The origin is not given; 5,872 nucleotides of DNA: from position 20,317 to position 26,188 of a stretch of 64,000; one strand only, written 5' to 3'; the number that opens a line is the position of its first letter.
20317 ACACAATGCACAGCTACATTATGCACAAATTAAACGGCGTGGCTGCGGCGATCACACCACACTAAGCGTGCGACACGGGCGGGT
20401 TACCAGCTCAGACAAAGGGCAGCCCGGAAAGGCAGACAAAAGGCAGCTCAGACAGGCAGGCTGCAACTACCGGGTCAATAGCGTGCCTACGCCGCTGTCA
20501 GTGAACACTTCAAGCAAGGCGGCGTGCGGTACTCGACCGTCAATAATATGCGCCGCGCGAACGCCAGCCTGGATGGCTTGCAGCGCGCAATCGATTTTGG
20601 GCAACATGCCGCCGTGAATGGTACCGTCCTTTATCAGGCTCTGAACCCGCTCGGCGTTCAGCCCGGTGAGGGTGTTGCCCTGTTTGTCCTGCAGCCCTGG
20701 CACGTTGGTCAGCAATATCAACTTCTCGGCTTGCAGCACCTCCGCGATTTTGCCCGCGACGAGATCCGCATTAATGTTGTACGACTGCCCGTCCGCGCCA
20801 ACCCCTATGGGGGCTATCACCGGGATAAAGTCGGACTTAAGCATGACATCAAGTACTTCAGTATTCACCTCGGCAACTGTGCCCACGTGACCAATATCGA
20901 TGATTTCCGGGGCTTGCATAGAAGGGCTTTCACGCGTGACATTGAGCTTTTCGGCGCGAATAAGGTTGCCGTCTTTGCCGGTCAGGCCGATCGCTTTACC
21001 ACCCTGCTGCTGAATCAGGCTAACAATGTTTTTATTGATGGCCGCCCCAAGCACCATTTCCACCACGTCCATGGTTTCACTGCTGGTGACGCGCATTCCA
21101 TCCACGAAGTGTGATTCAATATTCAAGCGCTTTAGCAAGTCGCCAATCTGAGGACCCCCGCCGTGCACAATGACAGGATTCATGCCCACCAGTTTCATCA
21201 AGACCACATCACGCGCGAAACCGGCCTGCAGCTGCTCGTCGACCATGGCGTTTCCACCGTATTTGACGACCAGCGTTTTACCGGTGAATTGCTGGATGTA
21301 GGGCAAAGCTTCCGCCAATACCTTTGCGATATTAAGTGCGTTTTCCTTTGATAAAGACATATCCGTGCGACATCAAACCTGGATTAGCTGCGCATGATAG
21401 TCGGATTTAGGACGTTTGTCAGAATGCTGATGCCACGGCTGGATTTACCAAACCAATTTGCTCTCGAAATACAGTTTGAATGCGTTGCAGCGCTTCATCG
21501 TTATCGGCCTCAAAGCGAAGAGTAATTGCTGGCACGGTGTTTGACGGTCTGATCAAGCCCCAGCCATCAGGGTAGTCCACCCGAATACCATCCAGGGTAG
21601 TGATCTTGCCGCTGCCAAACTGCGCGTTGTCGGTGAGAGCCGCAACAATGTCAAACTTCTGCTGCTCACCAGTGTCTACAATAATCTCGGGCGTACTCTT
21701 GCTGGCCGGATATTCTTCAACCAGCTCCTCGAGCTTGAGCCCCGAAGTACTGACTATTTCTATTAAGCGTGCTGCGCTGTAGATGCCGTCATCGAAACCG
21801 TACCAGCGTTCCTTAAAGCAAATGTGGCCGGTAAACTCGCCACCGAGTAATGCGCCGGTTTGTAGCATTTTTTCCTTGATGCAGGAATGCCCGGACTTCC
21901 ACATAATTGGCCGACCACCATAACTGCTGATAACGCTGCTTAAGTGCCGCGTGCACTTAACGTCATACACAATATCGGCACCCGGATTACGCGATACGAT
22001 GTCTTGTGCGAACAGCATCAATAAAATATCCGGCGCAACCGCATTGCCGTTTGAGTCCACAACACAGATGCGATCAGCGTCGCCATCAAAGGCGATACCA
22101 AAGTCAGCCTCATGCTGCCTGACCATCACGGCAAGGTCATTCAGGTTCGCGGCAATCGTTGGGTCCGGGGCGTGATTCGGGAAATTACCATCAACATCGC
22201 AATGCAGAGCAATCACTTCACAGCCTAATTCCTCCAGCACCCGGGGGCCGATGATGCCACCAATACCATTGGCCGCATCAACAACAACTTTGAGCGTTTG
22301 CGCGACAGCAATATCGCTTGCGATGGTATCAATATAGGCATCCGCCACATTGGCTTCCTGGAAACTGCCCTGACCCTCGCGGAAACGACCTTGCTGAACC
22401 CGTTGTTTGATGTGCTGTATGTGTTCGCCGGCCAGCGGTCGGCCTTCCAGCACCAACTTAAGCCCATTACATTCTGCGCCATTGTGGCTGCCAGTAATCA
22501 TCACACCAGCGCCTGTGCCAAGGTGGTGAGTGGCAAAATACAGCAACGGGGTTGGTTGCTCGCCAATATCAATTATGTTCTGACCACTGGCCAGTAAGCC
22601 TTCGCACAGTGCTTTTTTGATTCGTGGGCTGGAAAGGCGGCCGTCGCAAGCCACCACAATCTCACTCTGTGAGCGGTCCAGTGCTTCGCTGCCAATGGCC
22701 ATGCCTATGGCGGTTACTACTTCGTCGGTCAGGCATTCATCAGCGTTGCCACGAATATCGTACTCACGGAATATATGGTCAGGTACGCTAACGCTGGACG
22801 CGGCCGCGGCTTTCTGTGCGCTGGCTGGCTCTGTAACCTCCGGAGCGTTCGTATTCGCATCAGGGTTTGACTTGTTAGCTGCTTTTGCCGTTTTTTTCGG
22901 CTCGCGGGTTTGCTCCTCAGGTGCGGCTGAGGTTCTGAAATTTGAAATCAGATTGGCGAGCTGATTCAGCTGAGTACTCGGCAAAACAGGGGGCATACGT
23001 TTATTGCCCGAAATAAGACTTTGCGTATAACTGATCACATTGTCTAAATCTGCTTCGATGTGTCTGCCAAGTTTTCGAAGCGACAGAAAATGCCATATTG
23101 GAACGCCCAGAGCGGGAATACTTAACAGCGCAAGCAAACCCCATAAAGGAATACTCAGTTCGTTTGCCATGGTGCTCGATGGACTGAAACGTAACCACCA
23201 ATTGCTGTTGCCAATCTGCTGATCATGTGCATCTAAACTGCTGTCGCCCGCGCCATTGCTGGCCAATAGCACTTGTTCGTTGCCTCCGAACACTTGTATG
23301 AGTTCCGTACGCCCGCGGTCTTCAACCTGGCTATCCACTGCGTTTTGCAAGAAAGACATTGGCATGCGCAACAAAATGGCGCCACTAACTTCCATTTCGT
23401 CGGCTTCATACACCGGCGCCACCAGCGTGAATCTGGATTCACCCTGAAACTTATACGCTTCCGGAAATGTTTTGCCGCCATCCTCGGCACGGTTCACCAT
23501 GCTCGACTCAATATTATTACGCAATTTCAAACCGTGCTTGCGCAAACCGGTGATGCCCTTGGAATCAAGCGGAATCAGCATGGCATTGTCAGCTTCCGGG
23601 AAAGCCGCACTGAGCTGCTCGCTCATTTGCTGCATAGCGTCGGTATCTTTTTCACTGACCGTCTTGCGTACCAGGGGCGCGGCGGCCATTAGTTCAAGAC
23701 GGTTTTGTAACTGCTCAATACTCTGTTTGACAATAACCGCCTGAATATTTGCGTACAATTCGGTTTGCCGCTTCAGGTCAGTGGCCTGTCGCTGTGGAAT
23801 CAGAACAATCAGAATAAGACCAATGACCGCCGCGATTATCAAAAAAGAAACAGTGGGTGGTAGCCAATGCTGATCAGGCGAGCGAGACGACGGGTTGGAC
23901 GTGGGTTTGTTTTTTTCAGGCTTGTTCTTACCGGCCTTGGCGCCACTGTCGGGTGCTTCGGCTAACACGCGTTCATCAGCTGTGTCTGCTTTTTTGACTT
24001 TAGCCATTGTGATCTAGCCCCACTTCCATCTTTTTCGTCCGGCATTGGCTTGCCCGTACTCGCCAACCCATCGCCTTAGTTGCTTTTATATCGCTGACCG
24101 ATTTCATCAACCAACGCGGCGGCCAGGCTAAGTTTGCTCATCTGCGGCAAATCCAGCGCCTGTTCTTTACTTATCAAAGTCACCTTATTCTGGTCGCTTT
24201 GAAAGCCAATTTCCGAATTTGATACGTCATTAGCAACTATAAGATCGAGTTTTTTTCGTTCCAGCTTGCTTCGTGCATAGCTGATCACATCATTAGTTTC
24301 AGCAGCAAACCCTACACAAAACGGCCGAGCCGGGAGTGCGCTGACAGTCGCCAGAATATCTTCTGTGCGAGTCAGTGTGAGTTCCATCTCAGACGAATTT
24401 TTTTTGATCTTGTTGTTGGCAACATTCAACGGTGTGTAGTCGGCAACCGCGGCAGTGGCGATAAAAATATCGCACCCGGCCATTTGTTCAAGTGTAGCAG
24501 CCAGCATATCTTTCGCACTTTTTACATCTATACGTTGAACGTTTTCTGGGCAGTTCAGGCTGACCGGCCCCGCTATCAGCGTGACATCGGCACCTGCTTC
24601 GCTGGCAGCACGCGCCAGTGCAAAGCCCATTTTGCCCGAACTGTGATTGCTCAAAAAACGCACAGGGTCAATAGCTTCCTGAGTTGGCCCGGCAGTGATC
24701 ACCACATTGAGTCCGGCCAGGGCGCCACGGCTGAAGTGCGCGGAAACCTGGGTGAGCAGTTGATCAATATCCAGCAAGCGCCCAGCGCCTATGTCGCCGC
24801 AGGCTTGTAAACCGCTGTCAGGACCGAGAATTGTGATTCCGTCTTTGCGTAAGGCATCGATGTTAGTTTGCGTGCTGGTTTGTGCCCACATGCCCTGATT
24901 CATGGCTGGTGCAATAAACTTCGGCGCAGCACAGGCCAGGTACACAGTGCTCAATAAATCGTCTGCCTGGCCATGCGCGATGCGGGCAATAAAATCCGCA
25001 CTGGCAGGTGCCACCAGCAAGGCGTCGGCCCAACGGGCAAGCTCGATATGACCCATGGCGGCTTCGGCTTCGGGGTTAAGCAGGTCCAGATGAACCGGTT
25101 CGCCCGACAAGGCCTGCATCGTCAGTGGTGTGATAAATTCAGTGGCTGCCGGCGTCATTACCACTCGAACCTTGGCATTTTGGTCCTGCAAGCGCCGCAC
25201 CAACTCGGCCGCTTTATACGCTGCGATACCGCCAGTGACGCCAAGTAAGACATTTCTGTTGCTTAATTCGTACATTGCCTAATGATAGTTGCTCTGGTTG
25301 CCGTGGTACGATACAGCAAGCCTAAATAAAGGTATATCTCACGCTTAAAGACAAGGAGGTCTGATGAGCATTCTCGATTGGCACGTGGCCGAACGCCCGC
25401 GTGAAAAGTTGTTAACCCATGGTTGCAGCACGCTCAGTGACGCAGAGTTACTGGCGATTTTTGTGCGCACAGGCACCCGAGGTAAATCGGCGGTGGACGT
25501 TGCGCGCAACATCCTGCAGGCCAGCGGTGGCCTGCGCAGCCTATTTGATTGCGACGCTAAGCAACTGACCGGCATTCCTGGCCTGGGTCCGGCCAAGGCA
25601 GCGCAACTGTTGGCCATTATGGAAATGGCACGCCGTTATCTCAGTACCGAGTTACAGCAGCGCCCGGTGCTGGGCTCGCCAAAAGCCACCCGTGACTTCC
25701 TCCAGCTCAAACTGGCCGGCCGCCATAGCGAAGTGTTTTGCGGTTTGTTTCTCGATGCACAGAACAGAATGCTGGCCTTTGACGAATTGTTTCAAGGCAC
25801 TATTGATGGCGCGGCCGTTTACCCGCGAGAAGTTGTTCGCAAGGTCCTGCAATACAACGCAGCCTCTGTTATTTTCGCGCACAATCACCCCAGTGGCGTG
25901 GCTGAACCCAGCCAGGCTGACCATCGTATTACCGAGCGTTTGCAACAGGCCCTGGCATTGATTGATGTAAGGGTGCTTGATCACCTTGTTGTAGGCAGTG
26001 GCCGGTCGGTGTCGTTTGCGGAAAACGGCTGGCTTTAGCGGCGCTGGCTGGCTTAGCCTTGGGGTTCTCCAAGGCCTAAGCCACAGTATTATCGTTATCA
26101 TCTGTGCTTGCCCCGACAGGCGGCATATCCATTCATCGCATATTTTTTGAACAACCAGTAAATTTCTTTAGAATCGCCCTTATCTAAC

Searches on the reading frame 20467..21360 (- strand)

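Call 6: search_protein_families(library=pfam, proteins=[window:20467-21360:-], max_evalue=0.01)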
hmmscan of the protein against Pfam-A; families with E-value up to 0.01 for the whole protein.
window:20467-21360:- (297 aa): 1 family
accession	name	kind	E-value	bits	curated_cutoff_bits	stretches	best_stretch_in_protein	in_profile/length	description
PF00696.33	AA_kinase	-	2.8e-45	155.3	24.9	1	28-274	1-234/234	Amino acid kinase family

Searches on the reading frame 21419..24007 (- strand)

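Call 6: search_protein_families(library=pfam, proteins=[window:21419-24007:-], max_evalue=0.01)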
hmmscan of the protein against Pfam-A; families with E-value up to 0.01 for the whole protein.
window:21419-24007:- (862 aa): 5 families
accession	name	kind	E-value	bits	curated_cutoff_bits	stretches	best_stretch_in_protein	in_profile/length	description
PF02878.22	PGM_PMM_I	-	9.7e-33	113.2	22.5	1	412-543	3-137/138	Phosphoglucomutase/phosphomannomutase, alpha/beta/alpha domain I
PF02879.22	PGM_PMM_II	-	2.5e-27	95.9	29.3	1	556-654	1-103/103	Phosphoglucomutase/phosphomannomutase, alpha/beta/alpha domain II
PF02880.22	PGM_PMM_III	-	5e-23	81.9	20.7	1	659-766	2-111/115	Phosphoglucomutase/phosphomannomutase, alpha/beta/alpha domain III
PF00408.26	PGM_PMM_IV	-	2e-10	41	23.1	1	781-849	8-67/68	Phosphoglucomutase/phosphomannomutase, C-terminal domain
PF02743.24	dCache_1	-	0.0038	17.2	45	0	76-228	5-164/240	Cache domain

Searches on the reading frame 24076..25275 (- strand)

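Call 6: search_protein_families(library=pfam, proteins=[window:24076-25275:-], max_evalue=0.01)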
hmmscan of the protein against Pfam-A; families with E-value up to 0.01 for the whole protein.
window:24076-25275:- (399 aa): 3 families
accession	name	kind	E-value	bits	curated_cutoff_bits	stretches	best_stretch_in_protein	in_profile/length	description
PF04127.22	DFP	-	1.4e-73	247.1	22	1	186-368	1-186/186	DNA/pantothenate metabolism flavoprotein C-terminal domain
PF02441.25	Flavoprotein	-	1.6e-33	116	22.7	1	8-174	2-155/162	Flavoprotein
PF13241.12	NAD_binding_7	-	0.00063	20.7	22.1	0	214-273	16-67/104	Putative NAD(P)-binding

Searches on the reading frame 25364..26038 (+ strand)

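Call 6: search_protein_families(library=pfam, proteins=[window:25364-26038:+], max_evalue=0.01)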
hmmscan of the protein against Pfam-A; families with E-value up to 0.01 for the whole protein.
window:25364-26038:+ (224 aa): 4 families
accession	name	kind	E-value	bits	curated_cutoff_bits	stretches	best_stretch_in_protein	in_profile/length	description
PF04002.20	RadC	-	8.1e-43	145.7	22.1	1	105-223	3-121/121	RadC-like JAB domain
PF20582.4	UPF0758_N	-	2.4e-29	101.6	27.1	1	3-80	1-77/77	UPF0758 N-terminal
PF14520.12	HHH_5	-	0.002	19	27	1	47-83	15-52/57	Helix-hairpin-helix domain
PF00633.29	HHH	-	0.0021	18.2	24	1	57-84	2-29/30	Helix-hairpin-helix motif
